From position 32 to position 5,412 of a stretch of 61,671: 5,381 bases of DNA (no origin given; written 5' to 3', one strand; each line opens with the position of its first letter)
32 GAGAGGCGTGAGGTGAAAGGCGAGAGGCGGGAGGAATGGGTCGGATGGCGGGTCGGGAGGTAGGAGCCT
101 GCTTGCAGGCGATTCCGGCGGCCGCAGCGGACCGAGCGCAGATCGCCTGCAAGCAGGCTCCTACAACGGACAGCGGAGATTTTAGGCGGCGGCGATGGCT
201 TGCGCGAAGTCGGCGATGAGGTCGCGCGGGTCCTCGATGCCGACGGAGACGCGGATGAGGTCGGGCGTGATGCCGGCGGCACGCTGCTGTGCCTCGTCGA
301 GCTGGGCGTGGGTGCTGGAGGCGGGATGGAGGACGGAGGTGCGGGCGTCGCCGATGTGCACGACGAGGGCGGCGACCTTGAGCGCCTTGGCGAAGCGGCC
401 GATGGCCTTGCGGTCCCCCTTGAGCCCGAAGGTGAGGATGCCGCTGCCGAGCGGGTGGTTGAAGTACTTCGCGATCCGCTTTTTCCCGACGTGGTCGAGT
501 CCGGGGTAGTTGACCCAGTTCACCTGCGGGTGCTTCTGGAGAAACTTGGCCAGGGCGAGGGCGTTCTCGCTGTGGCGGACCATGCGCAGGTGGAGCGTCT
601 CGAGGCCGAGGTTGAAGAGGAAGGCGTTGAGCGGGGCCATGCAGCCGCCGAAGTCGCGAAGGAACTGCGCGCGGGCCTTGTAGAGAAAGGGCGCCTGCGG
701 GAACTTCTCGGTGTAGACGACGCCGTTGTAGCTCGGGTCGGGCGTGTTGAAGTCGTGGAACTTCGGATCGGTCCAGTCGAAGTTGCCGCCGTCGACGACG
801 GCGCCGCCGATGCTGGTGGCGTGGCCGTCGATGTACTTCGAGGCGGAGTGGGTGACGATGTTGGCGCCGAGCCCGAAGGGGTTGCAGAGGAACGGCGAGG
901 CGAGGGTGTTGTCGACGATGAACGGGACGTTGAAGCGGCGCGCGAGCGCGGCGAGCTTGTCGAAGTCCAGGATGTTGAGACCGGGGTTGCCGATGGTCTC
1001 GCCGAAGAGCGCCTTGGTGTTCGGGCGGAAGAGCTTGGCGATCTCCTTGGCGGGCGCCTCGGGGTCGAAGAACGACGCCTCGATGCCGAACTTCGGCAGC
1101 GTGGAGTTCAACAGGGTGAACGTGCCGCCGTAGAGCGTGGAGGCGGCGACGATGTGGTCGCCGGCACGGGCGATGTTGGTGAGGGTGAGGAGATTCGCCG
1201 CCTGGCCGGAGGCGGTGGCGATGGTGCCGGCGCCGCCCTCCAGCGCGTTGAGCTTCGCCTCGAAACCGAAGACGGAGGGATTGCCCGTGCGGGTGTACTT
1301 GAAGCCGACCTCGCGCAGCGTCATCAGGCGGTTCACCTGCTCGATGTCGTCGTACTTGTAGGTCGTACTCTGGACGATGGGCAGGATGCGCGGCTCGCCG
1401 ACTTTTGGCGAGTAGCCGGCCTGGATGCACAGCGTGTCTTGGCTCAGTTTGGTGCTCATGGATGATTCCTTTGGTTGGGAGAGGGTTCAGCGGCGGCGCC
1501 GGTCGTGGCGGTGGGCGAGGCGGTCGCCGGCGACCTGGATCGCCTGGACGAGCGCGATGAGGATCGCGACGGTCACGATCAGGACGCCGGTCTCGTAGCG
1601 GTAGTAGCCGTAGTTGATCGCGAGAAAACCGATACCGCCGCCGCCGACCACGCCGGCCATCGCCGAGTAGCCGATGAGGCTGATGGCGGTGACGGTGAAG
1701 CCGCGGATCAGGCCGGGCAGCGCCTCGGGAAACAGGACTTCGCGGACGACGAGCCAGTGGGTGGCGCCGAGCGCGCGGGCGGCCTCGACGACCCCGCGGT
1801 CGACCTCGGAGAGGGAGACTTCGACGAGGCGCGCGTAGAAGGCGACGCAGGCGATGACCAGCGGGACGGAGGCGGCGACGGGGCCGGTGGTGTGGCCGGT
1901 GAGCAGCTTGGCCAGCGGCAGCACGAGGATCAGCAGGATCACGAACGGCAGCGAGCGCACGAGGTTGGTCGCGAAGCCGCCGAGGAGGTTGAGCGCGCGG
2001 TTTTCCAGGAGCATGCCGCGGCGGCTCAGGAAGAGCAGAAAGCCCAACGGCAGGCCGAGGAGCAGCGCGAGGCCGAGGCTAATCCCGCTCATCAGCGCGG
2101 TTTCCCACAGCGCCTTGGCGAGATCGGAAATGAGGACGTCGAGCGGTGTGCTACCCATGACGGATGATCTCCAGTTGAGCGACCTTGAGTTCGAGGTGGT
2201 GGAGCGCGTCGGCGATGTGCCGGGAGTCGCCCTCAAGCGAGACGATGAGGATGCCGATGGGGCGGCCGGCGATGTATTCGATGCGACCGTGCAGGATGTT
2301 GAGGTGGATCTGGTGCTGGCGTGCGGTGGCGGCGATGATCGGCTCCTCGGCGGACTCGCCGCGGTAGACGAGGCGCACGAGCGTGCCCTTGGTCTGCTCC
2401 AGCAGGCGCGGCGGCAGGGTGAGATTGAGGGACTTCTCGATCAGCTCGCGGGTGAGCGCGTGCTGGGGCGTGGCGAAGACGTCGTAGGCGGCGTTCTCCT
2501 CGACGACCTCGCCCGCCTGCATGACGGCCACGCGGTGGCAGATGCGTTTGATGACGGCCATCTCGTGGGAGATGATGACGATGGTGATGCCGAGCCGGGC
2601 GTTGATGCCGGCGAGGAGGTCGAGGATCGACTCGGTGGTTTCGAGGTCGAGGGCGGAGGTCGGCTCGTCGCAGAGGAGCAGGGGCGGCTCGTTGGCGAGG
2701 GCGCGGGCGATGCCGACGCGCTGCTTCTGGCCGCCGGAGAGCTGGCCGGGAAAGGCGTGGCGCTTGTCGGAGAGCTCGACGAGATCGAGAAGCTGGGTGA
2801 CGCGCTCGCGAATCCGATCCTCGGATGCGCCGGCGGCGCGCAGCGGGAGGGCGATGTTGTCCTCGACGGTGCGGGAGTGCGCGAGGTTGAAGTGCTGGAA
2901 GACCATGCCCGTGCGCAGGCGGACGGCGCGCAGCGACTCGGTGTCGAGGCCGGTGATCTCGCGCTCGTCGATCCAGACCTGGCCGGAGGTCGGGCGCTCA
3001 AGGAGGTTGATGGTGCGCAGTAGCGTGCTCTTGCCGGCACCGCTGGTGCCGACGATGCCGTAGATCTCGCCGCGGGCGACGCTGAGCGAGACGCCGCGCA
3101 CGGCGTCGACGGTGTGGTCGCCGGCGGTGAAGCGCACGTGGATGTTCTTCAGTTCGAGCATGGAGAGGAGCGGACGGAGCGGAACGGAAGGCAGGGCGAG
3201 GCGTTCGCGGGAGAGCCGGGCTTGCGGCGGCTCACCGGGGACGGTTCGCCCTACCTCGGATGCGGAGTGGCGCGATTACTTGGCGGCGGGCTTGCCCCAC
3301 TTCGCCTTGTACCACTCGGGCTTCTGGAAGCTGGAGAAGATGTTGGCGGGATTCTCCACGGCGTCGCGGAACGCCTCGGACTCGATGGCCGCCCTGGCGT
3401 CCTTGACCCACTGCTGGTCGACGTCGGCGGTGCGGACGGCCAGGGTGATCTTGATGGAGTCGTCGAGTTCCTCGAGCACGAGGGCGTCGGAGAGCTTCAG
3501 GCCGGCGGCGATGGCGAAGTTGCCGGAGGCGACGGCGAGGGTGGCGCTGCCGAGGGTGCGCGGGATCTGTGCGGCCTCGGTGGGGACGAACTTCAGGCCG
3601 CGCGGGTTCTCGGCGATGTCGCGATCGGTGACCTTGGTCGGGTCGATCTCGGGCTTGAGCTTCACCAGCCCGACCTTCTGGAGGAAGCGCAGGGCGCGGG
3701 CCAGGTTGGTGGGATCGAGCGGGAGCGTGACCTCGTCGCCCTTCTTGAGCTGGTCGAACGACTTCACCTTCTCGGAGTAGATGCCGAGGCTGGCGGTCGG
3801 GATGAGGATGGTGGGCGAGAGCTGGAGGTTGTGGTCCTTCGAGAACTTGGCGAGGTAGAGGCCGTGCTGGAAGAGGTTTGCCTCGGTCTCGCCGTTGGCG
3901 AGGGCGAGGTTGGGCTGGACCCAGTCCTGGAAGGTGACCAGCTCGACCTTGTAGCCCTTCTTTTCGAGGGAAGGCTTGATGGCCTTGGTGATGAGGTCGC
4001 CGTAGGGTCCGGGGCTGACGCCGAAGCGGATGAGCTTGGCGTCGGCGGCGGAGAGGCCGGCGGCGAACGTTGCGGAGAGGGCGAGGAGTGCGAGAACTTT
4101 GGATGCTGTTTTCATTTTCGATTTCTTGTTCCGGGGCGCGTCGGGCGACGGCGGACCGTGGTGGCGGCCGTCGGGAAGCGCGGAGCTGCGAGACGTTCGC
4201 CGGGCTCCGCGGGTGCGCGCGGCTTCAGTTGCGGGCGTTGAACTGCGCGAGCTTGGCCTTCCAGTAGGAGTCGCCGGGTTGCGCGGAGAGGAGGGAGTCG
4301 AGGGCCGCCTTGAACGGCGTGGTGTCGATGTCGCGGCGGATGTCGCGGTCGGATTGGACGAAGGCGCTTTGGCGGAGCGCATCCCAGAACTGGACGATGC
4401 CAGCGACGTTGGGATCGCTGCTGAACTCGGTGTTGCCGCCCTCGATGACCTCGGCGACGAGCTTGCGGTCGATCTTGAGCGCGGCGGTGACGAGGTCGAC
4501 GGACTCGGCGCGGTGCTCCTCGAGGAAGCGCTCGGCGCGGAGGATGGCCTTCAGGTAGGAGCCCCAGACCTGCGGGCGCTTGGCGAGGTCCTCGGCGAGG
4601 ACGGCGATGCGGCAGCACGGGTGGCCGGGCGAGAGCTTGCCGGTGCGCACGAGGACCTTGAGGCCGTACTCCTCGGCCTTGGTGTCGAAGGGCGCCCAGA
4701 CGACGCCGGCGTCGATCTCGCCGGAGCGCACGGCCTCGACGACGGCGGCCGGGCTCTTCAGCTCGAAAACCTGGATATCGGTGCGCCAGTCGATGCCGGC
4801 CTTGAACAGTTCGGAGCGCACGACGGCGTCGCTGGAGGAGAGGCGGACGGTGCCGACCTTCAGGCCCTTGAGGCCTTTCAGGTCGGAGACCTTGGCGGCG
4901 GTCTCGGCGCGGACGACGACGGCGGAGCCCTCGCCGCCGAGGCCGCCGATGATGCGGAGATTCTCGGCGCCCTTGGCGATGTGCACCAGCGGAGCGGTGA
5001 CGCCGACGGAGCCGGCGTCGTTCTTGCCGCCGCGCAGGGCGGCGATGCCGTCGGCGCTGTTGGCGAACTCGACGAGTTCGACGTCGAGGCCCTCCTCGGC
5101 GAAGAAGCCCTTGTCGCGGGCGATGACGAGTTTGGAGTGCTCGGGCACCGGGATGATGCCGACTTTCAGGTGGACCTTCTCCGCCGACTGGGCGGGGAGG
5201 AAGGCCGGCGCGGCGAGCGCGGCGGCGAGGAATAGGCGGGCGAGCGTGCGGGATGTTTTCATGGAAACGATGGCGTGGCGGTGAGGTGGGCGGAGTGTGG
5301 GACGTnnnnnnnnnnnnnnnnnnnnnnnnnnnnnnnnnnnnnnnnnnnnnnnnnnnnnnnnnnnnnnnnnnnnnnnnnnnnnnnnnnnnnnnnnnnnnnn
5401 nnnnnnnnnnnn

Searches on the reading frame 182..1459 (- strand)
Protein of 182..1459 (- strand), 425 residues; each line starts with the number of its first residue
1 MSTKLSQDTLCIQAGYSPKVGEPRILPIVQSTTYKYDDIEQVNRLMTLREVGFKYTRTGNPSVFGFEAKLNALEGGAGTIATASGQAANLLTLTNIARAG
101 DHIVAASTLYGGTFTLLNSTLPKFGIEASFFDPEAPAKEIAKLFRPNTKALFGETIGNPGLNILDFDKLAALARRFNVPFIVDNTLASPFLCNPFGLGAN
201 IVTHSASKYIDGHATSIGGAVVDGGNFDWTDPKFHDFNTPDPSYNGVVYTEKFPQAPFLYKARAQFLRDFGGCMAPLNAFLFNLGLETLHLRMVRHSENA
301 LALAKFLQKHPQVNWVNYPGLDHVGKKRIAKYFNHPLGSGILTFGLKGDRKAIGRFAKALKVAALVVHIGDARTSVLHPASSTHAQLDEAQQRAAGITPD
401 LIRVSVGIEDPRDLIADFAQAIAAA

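Call 52: search_protein_families(library=pfam, proteins=[window:182-1459:-], max_evalue=0.01)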
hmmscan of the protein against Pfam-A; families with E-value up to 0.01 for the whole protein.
window:182-1459:- (425 aa): 2 families
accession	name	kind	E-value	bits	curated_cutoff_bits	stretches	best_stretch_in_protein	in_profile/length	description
PF01053.26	Cys_Met_Meta_PP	-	5.5e-115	384.4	27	1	8-422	1-380/381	Cys/Met metabolism PLP-dependent enzyme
PF01041.23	DegT_DnrJ_EryC1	-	0.00026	20.8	19.8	1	60-185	23-147/360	DegT/DnrJ/EryC1/StrS aminotransferase family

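Call 53: search_protein_families(library=ncbifam, proteins=[window:182-1459:-], max_evalue=0.01)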
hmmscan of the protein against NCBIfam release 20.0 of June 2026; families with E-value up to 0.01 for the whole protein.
window:182-1459:- (425 aa): 43 families (the best 25 are shown)
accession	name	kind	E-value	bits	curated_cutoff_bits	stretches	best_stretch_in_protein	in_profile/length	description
NF005215.0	PRK06702.1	equivalog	8e-161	535.8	709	1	3-422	3-422/432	bifunctional O-acetylhomoserine aminocarboxypropyltransferase/cysteine synthase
TIGR01326.1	OAH_OAS_sulfhy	subfamily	1.9e-160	534.2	495.1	1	7-422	2-417/418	O-acetylhomoserine aminocarboxypropyltransferase/cysteine synthase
NF006096.0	PRK08248.1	equivalog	4.8e-140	467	726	1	4-424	6-427/431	homocysteine synthase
NF005872.0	PRK07812.1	equivalog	3.2e-137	457.6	703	1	5-425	15-435/439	bifunctional o-acetylhomoserine/o-acetylserine sulfhydrylase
NF006004.0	PRK08134.1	equivalog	1.7e-132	442.2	636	1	4-425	6-428/433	O-acetylhomoserine aminocarboxypropyltransferase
NF004757.0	PRK06084.1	equivalog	2.5e-127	425.2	790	1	7-425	3-423/425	bifunctional O-acetylhomoserine aminocarboxypropyltransferase/cysteine synthase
NF004650.0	PRK05994.1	equivalog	2.6e-125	418.6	667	1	7-424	8-426/427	O-acetylhomoserine aminocarboxypropyltransferase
NF004125.0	PRK05613.1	equivalog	4.4e-110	368.2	765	1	8-424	15-436/437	O-acetylhomoserine/O-acetylserine sulfhydrylase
TIGR01328.1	met_gam_lyase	equivalog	1.7e-93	313.6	549.7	2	7-222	4-219/391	methionine gamma-lyase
NF006003.0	PRK08133.1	equivalog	7.2e-92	308.1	522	2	3-223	8-227/396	O-succinylhomoserine sulfhydrylase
NF004609.0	PRK05939.1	equivalog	1.5e-90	304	555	1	27-424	27-410/412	cystathionine gamma-synthase family protein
NF004876.0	PRK06234.1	subfamily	1.2e-86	291.2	666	2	26-225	29-229/400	methionine gamma-lyase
TIGR01325.1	O_suc_HS_sulf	equivalog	3.6e-84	282.6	510.05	2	30-223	23-215/380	O-succinylhomoserine sulfhydrylase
NF005695.0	PRK07503.1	equivalog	5.2e-82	275.7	666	2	9-223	12-226/403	methionine gamma-lyase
NF005263.0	PRK06767.1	equivalog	1.7e-81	274.2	617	2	7-222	6-221/392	methionine gamma-lyase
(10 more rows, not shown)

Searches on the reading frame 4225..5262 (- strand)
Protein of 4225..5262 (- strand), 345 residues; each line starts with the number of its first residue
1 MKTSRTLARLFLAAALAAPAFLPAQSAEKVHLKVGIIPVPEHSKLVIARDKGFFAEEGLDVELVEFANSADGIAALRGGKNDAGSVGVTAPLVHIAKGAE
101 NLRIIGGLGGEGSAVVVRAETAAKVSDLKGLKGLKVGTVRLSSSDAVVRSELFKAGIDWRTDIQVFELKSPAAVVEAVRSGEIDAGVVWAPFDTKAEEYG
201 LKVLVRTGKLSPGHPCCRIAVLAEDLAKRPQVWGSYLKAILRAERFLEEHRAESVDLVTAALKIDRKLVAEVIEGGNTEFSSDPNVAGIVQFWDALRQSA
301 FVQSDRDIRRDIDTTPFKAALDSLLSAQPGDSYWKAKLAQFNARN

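Call 4: search_protein_families(library=pfam, proteins=[window:4225-5262:-], max_evalue=0.001)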
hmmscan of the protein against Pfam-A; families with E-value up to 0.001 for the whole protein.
window:4225-5262:- (345 aa): 4 families
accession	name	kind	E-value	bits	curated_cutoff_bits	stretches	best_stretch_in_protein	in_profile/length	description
PF13379.11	NMT1_2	-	6.5e-31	108.5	24.7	1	26-251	2-242/252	NMT1-like family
PF09084.16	NMT1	-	5.5e-17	62.8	20.5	1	40-189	2-147/216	NMT1/THI5 like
PF12974.12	Phosphonate-bd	-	4e-08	33.4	27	1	60-224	30-203/242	ABC transporter, phosphonate, periplasmic substrate-binding protein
PF04069.17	OpuAC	-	0.00022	21.4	21.2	1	52-213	22-200/257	Substrate binding domain of ABC-type glycine betaine transport system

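Call 5: search_protein_families(library=ncbifam, proteins=[window:4225-5262:-], max_evalue=0.001)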
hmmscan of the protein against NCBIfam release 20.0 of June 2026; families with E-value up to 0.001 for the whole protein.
window:4225-5262:- (345 aa): 9 families
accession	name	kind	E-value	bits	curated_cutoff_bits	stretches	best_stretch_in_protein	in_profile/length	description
TIGR01728.1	SsuA_fam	subfamily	2.9e-38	131.8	163.5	1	32-316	1-288/290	aliphatic sulfonate ABC transporter substrate-binding protein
NF008588.0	PRK11553.1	subfamily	2.5e-14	53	299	1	8-274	5-267/319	aliphatic sulfonate ABC transporter substrate-binding protein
TIGR01729.1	taurine_ABC_bnd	equivalog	1.6e-11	44.2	304.25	1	44-243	13-209/300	taurine ABC transporter substrate-binding protein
NF008553.0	PRK11480.1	equivalog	6e-10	38.8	490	1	13-244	7-232/320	taurine ABC transporter substrate-binding protein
NF040735.1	SBP_SaoX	equivalog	1.3e-06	27.8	300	1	46-267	19-238/330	ABC transporter substrate-binding subunit SaoX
TIGR01098.1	3A0109s03R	subfamily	5.6e-05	22.8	112.05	1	10-197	10-208/253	phosphate/phosphite/phosphonate ABC transporter substrate-binding protein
TIGR02122.1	TRAP_TAXI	subfamily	0.00012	21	84.35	1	96-188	106-196/320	TAXI family TRAP transporter solute-binding subunit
TIGR03871.1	ABC_peri_MoxJ_2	subfamily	0.00016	21.4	212.15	1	115-193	84-165/232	quinoprotein dehydrogenase-associated putative ABC transporter substrate-binding protein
TIGR00363.1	TIGR00363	subfamily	0.0003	20.5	228.85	0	26-85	14-72/258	MetQ/NlpA family lipoprotein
